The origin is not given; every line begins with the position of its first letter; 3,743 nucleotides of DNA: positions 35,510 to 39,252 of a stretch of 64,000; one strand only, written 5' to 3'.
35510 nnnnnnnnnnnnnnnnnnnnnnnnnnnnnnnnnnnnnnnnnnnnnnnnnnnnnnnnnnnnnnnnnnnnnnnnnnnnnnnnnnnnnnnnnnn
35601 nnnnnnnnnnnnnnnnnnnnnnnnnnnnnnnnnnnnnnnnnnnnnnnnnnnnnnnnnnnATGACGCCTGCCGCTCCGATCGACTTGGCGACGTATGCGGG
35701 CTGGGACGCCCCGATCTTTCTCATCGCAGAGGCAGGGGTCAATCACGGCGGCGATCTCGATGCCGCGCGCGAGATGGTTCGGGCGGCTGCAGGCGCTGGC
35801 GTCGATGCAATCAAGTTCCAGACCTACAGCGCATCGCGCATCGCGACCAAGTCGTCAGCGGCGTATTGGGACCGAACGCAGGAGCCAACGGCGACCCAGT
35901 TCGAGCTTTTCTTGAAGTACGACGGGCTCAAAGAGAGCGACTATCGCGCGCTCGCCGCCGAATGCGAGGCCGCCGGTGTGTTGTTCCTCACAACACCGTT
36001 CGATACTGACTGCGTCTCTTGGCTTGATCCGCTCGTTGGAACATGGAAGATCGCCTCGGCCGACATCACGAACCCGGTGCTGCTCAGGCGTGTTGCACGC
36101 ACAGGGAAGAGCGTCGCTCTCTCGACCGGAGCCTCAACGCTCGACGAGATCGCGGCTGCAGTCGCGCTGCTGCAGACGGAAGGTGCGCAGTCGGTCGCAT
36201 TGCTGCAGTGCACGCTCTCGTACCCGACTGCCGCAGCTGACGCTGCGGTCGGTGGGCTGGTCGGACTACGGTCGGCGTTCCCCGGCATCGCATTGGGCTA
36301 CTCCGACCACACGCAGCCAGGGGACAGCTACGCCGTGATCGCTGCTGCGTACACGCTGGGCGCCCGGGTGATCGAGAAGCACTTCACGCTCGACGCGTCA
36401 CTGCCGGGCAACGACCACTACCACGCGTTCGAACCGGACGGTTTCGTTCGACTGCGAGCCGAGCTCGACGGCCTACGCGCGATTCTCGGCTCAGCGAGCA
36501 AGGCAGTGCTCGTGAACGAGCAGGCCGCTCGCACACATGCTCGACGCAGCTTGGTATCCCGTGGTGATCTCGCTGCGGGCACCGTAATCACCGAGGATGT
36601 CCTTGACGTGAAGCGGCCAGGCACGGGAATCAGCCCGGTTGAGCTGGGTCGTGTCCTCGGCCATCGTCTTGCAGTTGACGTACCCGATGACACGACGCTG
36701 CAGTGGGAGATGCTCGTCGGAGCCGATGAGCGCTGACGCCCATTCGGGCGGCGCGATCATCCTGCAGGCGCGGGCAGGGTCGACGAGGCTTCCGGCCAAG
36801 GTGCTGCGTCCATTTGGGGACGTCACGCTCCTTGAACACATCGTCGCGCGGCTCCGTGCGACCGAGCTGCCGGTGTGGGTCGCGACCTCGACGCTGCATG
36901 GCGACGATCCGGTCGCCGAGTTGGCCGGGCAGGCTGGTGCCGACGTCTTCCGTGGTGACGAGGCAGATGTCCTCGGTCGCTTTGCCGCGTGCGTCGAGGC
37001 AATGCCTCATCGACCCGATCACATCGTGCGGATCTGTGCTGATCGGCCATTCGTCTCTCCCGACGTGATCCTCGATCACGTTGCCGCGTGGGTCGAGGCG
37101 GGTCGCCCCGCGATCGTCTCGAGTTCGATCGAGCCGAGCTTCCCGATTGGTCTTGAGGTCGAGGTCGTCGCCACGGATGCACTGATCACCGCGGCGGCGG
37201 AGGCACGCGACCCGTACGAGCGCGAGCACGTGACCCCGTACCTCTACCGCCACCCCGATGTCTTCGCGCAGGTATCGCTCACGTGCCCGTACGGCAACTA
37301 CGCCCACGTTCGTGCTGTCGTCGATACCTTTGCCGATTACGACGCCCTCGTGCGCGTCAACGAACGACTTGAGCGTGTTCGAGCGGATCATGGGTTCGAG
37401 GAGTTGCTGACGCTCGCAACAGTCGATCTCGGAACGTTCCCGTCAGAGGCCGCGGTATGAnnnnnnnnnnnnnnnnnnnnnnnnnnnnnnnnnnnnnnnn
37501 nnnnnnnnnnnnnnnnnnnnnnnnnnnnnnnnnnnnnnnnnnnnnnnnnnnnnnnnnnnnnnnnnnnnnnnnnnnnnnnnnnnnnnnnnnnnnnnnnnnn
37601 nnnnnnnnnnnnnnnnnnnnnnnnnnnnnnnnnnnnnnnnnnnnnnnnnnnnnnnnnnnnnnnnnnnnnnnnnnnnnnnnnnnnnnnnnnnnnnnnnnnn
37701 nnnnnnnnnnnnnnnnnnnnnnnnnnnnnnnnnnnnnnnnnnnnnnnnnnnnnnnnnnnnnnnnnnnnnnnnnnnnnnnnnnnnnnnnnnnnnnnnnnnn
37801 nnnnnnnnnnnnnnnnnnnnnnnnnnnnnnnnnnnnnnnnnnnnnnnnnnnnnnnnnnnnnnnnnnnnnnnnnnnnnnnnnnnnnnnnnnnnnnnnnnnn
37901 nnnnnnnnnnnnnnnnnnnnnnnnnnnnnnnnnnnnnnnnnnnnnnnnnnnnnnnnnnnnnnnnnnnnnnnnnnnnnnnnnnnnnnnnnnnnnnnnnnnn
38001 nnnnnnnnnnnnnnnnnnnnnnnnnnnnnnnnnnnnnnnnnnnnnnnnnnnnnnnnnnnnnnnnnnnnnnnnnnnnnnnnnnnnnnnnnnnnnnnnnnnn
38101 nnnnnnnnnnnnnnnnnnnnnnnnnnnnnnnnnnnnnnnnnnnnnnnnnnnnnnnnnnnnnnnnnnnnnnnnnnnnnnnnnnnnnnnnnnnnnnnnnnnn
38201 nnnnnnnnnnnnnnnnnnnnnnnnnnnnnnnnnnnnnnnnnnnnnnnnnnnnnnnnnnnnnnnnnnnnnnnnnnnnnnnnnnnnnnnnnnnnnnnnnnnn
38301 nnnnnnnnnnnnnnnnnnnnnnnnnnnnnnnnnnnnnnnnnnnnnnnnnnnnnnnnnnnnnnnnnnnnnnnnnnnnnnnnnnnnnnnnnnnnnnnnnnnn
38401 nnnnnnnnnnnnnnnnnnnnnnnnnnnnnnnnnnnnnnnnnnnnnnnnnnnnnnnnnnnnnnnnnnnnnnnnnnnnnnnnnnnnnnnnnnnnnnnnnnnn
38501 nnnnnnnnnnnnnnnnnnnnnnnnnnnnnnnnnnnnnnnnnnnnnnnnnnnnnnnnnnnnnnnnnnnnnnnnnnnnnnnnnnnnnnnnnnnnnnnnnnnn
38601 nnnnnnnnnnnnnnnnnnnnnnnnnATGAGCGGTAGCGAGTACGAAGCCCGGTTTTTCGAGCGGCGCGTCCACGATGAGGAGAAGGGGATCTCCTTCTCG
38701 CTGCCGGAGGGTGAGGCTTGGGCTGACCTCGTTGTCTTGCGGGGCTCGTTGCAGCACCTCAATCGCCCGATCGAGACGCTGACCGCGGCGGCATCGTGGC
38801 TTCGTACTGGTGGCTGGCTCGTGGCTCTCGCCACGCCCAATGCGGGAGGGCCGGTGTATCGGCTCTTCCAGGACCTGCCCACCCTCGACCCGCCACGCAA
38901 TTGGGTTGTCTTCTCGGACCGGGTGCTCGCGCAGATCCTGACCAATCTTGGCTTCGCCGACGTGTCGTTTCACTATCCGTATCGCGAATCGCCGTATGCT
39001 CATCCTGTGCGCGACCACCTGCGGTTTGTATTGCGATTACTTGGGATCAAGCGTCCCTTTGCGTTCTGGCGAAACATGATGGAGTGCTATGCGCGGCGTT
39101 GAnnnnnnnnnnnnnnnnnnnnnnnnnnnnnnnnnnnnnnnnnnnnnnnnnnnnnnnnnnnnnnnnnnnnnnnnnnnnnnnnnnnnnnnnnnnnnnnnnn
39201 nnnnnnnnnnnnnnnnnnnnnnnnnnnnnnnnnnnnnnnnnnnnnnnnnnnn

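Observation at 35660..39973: Coupled nonulosonic-acid (sialic-acid-like, possibly Kdn-type) synthesis, activation and transfer module in a high-GC glycan locus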

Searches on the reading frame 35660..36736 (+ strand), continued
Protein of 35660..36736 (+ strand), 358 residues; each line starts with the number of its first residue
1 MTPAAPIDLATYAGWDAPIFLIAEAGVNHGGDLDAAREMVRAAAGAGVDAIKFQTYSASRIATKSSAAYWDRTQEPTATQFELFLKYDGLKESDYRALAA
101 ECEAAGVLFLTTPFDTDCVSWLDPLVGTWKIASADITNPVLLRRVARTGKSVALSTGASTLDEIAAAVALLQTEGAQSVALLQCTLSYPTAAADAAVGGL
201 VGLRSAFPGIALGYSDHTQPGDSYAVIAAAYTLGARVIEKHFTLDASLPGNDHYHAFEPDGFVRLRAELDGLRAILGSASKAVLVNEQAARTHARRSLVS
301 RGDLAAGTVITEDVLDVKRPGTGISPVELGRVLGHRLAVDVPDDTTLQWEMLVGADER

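Call 85: get_annotated_region(hit=H11, flank=10000)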
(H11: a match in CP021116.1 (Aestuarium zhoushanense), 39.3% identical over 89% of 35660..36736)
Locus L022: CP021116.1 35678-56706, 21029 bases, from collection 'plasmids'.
description: Aestuarium zhoushanense strain G7 plasmid unnamed2, complete sequence
organism: Aestuarium zhoushanense (NCBI taxid 2820523)
taxonomy: Bacteria; Pseudomonadota; Alphaproteobacteria; Rhodobacterales; Paracoccaceae; Aestuarium; Aestuarium zhoushanense
host: -; source: pure culture,tidal flat sample; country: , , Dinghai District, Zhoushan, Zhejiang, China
typing (MOB-suite, as given by PLSDB): non-mobilizable
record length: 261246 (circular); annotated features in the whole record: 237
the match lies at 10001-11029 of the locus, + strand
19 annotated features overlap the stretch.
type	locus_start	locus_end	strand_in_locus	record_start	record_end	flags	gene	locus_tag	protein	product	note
CDS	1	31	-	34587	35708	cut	-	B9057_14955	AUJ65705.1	aminotransferase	-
CDS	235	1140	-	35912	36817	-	-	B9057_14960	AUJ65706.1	hypothetical protein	-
CDS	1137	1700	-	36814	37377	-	-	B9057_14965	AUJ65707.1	hypothetical protein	-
CDS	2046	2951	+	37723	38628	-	-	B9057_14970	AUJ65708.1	hypothetical protein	-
CDS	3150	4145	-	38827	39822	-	-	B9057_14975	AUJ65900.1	UDP-N-acetylglucosamine 4-epimerase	-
CDS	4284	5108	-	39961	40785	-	-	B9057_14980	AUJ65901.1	UTP--glucose-1-phosphate uridylyltransferase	-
CDS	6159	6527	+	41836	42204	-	-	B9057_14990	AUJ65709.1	MarR family EPS-associated transcriptional regulator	-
CDS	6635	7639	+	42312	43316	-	-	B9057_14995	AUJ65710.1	NAD-dependent dehydratase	-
CDS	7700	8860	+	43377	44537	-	-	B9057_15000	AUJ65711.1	aminotransferase DegT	-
CDS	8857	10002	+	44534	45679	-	-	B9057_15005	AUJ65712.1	UDP-N-acetylglucosamine 2-epimerase (hydrolyzing)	-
CDS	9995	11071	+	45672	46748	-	-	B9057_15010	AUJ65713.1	N-acetylneuraminate synthase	-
CDS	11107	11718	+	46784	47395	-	-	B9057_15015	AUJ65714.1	hypothetical protein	-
CDS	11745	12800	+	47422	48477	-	-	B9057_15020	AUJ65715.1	hypothetical protein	-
CDS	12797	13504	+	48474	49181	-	-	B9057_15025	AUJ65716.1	hypothetical protein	-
CDS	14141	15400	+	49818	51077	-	-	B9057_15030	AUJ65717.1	hypothetical protein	-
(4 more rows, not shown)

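Call 90: search_protein_families(library=pfam, proteins=[L020:6959-8956:+, L020:10013-10822:+, L020:5422-6525:+, L020:6522-7631:+, L020:11619-13460:+, L020:13073-14350:+, L020:14996-16276:+, L020:3859-5136:+], max_evalue=0.001)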
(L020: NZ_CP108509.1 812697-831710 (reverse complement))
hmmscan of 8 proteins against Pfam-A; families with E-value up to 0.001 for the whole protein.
L020:6959-8956:+ (665 aa): 2 families
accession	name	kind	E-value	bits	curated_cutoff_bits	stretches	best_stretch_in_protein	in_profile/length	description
PF00155.27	Aminotran_1_2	-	9.5e-29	101.1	19.7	1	326-653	50-360/361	Aminotransferase class I and II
PF12897.13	Asp_aminotransf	-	0.00018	20.9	27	1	362-629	120-378/421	Aspartate amino-transferase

L020:10013-10822:+ (269 aa): 4 families
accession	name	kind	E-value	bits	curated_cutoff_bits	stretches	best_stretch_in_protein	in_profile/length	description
PF13561.12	adh_short_C2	-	4.7e-39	134.8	27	2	178-266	141-235/236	Enoyl-(Acyl carrier protein) reductase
PF00106.31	adh_short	-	4.1e-28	98.6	26.6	2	11-157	2-140/195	short chain dehydrogenase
PF01370.27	Epimerase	-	2.7e-09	37.2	20.9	1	13-225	2-185/240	NAD dependent epimerase/dehydratase family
PF16363.11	GDP_Man_Dehyd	-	3.7e-06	27.1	27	1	14-81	2-74/332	GDP-mannose 4,6 dehydratase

L020:5422-6525:+ (367 aa): 3 families
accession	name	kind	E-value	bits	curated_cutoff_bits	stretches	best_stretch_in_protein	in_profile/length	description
PF00903.31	Glyoxalase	-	1.5e-17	64.6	20.6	1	179-324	3-120/121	Glyoxalase/Bleomycin resistance protein/Dioxygenase superfamily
PF13669.12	Glyoxalase_4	-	3e-15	56.9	27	1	179-286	1-97/109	Glyoxalase/Bleomycin resistance protein/Dioxygenase superfamily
PF13468.12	Glyoxalase_3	-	4.8e-07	30.4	25.1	0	48-82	1-35/176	Glyoxalase-like domain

L020:6522-7631:+ (369 aa): 2 families
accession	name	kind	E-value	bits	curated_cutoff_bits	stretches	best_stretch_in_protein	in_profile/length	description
PF01070.24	FMN_dh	-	1.2e-124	416.3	24.9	1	22-353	1-344/350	FMN-dependent dehydrogenase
PF05690.20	ThiG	-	0.00035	20.4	23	0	274-311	169-204/247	Thiazole biosynthesis protein ThiG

L020:11619-13460:+ (613 aa): 1 family
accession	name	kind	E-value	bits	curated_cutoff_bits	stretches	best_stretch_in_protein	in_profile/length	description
PF03737.21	RraA-like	-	3.2e-36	125.3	24.5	1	420-570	3-152/152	Aldolase/RraA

L020:13073-14350:+ (425 aa): 6 families
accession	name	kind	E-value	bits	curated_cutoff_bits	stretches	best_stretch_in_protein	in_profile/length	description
PF04321.23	RmlD_sub_bind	-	3.2e-69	233.6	27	1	130-415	1-285/287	RmlD substrate binding domain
PF01370.27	Epimerase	-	8e-27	94.6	20.9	1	132-333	1-225/240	NAD dependent epimerase/dehydratase family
PF16363.11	GDP_Man_Dehyd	-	1.1e-15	58.4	27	1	163-272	54-165/332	GDP-mannose 4,6 dehydratase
PF02719.21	Polysacc_synt_2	-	3.9e-11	43.1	20.2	1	168-237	61-131/293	Polysaccharide biosynthesis protein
PF01073.25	3Beta_HSD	-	3.2e-08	33.4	22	1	165-328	49-224/280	3-beta hydroxysteroid dehydrogenase/isomerase family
PF07993.18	NAD_binding_4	-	1.4e-07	31.4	20.1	1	186-285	90-207/258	Male sterility protein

L020:14996-16276:+ (426 aa): 1 family
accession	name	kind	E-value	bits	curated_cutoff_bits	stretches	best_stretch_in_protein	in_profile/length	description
PF00202.27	Aminotran_3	-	3.2e-67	227.4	30.5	1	24-420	10-402/403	Aminotransferase class-III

L020:3859-5136:+ (425 aa): 0 families

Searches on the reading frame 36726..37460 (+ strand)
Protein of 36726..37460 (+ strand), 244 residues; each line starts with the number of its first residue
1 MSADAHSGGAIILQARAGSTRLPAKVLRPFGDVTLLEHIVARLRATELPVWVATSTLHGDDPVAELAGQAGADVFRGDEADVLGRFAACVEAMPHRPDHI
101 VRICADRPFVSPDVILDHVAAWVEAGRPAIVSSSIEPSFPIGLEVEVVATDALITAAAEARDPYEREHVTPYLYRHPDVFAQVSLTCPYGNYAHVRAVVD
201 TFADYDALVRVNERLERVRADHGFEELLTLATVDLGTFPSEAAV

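Call 6: search_protein_families(library=pfam, proteins=[window:36726-37460:+], max_evalue=0.01)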
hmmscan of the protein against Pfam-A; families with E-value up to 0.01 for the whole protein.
window:36726-37460:+ (244 aa): 2 families
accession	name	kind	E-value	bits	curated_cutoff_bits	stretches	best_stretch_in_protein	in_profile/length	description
PF02348.25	CTP_transf_3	-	3.5e-26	92.8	22.6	1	10-181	1-170/217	Cytidylyltransferase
PF12804.13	NTP_transf_3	-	1.6e-09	38.6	27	1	24-134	15-123/160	MobA-like NTP transferase domain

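Call 7: search_protein_families(library=ncbifam, proteins=[window:36726-37460:+], max_evalue=0.01)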
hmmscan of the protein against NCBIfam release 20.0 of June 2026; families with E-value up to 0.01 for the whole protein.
window:36726-37460:+ (244 aa): 8 families
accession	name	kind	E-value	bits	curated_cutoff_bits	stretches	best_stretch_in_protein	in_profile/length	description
NF003952.0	PRK05450.1-5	subfamily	2.7e-10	39.8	193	1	11-133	5-127/250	3-deoxy-manno-octulosonate cytidylyltransferase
NF009905.0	PRK13368.1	subfamily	2.2e-08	33.7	255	1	11-125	5-117/243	3-deoxy-manno-octulosonate cytidylyltransferase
NF003948.0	PRK05450.1-1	equivalog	2.9e-08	33.2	281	1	10-220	7-211/248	3-deoxy-manno-octulosonate cytidylyltransferase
NF003950.0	PRK05450.1-3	subfamily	4.3e-07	29.5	234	1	10-220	4-209/248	3-deoxy-manno-octulosonate cytidylyltransferase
TIGR00466.1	kdsB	equivalog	0.0019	17.6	155.2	1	11-119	5-113/241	3-deoxy-manno-octulosonate cytidylyltransferase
TIGR03584.1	PseF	equivalog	0.0027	17.4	205.7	1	12-89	3-78/222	pseudaminic acid cytidylyltransferase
TIGR02665.1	molyb_mobA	equivalog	0.0032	17.5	151.85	1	24-135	16-126/186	molybdenum cofactor guanylyltransferase MobA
TIGR03310.1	matur_MocA_YgfJ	equivalog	0.0065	16.5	186.45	0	15-133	6-126/188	molybdenum cofactor cytidylyltransferase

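Call 57: search_solved_structures(query=window:36726-37460:+, max_evalue=0.01)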
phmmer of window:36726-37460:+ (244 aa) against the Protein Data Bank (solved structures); distinct sequences matched with E-value up to 0.01: 6.
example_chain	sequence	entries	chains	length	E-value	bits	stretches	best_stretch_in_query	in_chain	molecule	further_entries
6oew_A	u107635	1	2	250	3.7e-25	92.3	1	8-208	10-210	Cytidylyltransferase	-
8ees_A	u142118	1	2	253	9.4e-06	28.8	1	6-125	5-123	3-deoxy-manno-octulosonate cytidylyltransferase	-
3jtj_A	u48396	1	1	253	1.2e-05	28.4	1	11-170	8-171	3-deoxy-manno-octulosonate cytidylyltransferase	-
3k8d_A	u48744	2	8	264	0.0001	25.4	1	5-120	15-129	3-deoxy-manno-octulosonate cytidylyltransferase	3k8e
1vh1_A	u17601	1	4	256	0.00077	22.5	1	11-120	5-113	3-deoxy-manno-octulosonate cytidylyltransferase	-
1gq9_A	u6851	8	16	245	0.0014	21.7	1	9-114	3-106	3-DEOXY-MANNO-OCTULOSONATE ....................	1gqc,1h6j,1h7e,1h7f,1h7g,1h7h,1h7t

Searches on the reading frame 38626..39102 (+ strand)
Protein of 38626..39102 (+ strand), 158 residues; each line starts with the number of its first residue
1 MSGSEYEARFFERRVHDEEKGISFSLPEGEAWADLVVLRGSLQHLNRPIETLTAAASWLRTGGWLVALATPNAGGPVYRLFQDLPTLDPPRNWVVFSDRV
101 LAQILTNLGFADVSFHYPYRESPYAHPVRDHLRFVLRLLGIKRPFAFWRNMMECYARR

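Call 6: search_protein_families(library=pfam, proteins=[window:38626-39102:+], max_evalue=0.01)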
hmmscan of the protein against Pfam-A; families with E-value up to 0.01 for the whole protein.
window:38626-39102:+ (158 aa): 3 families
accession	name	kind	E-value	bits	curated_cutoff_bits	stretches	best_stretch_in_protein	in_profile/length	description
PF13489.12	Methyltransf_23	-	1.1e-09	38.7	27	1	29-114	78-163/164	Methyltransferase domain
PF08242.18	Methyltransf_12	-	0.0025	19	30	1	28-65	64-98/98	Methyltransferase domain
PF08241.18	Methyltransf_11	-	0.0031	18.5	21.2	1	25-66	53-94/95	Methyltransferase domain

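Call 7: search_protein_families(library=ncbifam, proteins=[window:38626-39102:+], max_evalue=0.01)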
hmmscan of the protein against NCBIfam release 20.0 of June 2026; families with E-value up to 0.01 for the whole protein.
window:38626-39102:+ (158 aa): 1 family
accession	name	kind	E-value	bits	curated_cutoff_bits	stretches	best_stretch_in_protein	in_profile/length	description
TIGR00452.1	TIGR00452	equivalog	0.0074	15.1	275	1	26-114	178-266/316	tRNA 5-methoxyuridine(34)/uridine 5-oxyacetic acid(34) synthase CmoB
